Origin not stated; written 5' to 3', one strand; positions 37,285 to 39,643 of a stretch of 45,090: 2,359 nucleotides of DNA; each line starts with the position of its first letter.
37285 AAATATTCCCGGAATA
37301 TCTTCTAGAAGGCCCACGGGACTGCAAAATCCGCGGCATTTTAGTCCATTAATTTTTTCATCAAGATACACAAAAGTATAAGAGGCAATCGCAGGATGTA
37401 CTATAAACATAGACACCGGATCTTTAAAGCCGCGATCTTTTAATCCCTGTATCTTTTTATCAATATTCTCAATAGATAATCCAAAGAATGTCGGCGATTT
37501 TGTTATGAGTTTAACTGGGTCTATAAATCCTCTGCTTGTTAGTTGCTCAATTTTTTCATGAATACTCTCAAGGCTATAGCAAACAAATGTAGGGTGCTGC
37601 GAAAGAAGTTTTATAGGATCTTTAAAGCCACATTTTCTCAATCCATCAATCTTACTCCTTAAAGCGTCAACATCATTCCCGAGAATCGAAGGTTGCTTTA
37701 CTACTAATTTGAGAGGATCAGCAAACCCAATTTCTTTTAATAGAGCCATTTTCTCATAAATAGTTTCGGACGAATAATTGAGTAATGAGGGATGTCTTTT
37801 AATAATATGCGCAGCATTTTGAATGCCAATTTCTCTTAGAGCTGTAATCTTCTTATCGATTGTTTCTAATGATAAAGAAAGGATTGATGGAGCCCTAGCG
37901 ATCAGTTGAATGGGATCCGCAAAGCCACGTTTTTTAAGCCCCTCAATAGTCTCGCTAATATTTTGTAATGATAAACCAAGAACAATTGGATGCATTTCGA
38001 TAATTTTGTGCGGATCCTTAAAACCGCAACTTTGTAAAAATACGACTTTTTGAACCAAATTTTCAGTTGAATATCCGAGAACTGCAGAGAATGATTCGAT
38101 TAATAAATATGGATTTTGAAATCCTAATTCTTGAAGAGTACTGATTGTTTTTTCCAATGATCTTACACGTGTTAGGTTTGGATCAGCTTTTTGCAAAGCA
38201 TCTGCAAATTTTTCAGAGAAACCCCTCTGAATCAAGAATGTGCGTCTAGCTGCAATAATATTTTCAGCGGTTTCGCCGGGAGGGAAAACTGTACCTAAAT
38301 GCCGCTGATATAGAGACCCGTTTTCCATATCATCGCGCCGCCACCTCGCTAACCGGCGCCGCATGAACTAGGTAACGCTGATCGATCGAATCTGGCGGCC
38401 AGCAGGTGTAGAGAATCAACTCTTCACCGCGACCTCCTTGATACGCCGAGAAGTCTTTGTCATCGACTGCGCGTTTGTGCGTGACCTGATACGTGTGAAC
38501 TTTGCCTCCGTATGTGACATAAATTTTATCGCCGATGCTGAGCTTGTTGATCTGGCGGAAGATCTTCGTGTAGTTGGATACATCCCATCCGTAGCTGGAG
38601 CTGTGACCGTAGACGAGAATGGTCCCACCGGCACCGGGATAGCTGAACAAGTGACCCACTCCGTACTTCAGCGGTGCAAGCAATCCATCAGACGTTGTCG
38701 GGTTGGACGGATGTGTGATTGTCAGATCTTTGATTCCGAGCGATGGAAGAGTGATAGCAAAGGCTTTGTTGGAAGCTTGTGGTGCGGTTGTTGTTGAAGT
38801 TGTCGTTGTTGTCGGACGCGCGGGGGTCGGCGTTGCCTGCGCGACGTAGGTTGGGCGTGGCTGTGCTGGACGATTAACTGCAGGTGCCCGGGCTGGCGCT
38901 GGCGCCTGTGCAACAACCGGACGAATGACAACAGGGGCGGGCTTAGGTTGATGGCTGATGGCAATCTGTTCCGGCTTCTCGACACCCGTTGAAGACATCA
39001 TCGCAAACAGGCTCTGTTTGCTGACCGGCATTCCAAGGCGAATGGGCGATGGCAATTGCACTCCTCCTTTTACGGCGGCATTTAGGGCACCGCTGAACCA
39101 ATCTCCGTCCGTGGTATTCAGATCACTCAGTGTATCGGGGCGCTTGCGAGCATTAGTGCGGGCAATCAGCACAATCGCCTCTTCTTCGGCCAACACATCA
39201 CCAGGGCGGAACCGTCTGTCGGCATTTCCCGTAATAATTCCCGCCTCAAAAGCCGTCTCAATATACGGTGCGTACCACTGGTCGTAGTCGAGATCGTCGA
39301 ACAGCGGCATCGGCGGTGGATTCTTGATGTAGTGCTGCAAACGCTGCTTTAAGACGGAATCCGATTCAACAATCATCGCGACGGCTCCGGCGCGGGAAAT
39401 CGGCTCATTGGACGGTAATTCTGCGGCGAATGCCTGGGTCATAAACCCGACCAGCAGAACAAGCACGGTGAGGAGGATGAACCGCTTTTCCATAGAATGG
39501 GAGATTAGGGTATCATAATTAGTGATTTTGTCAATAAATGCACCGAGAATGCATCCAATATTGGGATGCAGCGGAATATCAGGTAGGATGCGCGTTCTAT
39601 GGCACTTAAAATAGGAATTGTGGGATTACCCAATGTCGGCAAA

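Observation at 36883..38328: AT-rich island encoding ten exact 33-aa mTERF-like repeats, abutting the sortase stop codon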

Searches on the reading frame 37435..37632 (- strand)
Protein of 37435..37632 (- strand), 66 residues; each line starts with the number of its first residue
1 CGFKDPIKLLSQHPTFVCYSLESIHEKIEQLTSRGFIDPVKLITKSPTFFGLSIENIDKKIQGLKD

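Call 86: search_solved_structures(query=A4, max_evalue=1, show_alignments=5)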
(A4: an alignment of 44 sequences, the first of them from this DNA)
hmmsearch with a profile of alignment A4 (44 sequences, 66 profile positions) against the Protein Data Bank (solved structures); distinct sequences matched with E-value up to 1: 21.
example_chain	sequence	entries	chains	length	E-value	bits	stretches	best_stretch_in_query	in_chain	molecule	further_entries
3m66_A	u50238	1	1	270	6.9e-09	38.7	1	11-64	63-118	mTERF domain-containing protein 1, mitochondrial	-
5crk_O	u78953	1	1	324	8e-06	28.9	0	8-65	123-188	Transcription termination factor 1, mitochondrial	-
8vd6_A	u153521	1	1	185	1.1e-05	28.5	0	8-61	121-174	CAP REPEAT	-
3mvb_O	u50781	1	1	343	1.1e-05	28.4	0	8-65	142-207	Transcription termination factor, mitochondrial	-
5crj_O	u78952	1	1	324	1.5e-05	28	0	8-64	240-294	Transcription termination factor 1, mitochondrial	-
3n7q_A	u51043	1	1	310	3.6e-05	26.8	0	8-64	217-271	Transcription termination factor, mitochondrial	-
5co0_O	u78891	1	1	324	4.8e-05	26.4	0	8-64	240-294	Transcription termination factor 1, mitochondrial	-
5cky_O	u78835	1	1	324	5.1e-05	26.3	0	8-64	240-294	Transcription termination factor 1, mitochondrial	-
3mva_O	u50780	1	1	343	7.1e-05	25.8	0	8-64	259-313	Transcription termination factor, mitochondrial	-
3n6s_A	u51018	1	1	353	7.5e-05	25.7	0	8-64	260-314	Transcription termination factor, mitochondrial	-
3hdp_A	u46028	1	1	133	0.029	17.5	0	12-36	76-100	Glyoxalase-I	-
2qh0_A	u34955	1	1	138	0.032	17.3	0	12-36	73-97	Lactoylglutathione lyase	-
4fzv_B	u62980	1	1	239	0.11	15.6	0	9-66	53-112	mTERF domain-containing protein 2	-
9e9c_y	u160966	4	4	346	0.11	15.6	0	10-65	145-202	Transcription termination factor 4, mitochondrial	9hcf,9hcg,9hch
3abi_A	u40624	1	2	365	0.11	15.6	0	14-36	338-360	Putative uncharacterized protein PH1688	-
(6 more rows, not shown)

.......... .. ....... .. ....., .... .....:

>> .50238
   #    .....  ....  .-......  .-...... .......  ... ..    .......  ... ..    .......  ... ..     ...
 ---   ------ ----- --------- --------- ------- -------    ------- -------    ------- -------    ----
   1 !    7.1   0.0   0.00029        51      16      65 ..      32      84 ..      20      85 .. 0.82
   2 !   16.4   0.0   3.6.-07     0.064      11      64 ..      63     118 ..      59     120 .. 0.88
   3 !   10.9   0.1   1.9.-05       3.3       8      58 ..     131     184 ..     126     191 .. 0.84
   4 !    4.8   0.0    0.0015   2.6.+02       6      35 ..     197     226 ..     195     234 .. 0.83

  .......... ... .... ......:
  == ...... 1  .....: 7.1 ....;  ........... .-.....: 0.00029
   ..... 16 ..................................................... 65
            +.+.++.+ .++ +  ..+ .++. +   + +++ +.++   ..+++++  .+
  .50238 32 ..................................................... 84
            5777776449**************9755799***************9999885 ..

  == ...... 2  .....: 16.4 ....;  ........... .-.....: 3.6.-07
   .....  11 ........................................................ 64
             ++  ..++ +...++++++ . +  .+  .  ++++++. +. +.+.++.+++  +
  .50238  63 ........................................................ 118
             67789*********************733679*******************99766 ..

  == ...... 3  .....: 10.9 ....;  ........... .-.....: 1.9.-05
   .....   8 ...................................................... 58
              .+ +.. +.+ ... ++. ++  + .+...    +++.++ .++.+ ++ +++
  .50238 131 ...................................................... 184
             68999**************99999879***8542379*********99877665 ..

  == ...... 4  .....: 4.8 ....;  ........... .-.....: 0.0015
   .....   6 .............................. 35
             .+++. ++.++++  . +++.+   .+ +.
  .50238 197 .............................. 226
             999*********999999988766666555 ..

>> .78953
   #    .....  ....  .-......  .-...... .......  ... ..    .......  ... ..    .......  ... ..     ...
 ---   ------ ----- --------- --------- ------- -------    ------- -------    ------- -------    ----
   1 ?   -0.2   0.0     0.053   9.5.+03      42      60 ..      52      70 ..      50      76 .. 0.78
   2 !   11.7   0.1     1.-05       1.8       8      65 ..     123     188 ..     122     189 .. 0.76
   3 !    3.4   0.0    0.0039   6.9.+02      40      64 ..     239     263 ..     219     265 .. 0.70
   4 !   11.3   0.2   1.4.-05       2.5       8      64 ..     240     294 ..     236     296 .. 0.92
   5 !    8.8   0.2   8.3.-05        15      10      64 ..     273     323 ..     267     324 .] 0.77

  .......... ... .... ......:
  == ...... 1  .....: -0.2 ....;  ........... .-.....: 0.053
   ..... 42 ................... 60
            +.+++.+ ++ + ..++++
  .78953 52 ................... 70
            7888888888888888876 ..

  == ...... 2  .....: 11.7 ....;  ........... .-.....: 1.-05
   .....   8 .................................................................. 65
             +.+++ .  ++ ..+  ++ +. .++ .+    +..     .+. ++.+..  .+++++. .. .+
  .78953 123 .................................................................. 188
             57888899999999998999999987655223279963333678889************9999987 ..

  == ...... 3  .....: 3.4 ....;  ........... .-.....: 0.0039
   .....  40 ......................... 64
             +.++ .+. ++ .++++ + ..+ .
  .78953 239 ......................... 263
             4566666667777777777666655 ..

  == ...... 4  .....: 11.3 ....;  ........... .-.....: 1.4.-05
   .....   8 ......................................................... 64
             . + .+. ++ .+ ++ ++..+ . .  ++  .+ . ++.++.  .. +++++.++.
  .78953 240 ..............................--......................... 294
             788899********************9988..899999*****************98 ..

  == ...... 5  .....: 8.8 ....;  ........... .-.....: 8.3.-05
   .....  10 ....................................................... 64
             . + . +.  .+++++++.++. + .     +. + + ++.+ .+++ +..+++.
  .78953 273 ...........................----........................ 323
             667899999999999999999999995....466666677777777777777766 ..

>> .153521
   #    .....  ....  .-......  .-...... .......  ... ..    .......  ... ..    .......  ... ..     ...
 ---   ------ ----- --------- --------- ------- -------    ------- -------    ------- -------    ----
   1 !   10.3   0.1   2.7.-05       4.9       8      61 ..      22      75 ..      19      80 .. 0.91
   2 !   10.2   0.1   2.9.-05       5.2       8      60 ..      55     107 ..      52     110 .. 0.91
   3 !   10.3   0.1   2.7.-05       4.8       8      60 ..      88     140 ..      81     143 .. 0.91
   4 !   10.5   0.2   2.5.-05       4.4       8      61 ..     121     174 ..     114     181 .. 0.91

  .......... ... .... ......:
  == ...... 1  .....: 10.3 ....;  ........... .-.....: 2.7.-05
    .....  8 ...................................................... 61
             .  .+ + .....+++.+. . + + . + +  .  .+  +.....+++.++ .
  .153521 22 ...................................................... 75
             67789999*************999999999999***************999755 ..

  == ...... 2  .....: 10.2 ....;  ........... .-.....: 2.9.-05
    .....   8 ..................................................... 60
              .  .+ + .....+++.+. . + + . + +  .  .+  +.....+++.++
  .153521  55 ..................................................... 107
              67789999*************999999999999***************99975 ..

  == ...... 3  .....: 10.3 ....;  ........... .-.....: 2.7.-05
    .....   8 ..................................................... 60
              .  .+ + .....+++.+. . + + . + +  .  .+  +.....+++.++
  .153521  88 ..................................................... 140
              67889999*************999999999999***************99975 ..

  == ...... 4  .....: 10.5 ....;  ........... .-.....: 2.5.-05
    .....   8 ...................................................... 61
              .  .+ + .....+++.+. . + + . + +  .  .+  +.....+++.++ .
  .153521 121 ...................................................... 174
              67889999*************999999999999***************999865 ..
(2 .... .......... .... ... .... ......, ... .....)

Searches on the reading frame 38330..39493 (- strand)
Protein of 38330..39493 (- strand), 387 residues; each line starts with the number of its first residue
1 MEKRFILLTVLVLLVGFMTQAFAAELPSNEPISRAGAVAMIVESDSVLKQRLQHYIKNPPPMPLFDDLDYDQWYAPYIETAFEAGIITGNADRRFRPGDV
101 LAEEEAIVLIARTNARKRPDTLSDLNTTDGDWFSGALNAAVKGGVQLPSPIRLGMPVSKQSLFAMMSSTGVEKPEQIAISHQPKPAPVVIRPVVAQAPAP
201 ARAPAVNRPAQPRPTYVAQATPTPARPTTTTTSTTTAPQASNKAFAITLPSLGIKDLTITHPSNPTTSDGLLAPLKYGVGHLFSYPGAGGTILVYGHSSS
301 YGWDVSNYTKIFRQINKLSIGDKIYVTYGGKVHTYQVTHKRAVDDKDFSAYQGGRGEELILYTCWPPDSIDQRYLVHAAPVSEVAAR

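Call 3: search_protein_families(library=pfam, proteins=[window:38330-39493:-], max_evalue=1)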
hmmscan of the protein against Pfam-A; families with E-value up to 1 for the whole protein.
window:38330-39493:- (387 aa): 2 families
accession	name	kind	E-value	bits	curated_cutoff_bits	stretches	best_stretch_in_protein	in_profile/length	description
PF04203.18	Sortase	-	2.4e-19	69.7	26.6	1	248-381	2-125/125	Sortase domain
PF00395.25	SLH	-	2e-07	31.3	20.8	1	65-100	2-37/44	S-layer homology domain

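Call 63: search_protein_families(library=ncbifam, proteins=[window:38330-39493:-], max_evalue=0.01)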
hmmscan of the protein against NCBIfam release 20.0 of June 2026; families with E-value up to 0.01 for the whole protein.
window:38330-39493:- (387 aa): 7 families
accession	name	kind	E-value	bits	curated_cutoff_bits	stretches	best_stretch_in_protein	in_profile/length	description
NF058671.1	sortase_SrtD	exception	6.2e-12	45.6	140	1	274-379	86-186/187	class D sortase, LPxTATN-specific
NF033745.1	class_C_sortase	subfamily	2.9e-11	43.5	160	1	247-378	96-218/220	class C sortase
TIGR01076.1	sortase_fam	subfamily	1.3e-10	41.2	39.35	1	307-382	53-129/136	sortase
NF033746.1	class_D_sortase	subfamily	1.4e-10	41.1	165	1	275-381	33-134/135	class D sortase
NF033747.1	class_E_sortase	subfamily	3.4e-07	30.3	160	1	225-381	52-206/211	class E sortase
TIGR03784.1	marine_sortase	equivalog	2.1e-06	27.5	158.25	1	312-376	103-172/174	class GN sortase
NF033748.1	class_F_sortase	subfamily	0.00022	20.9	166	1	285-364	55-133/155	class F sortase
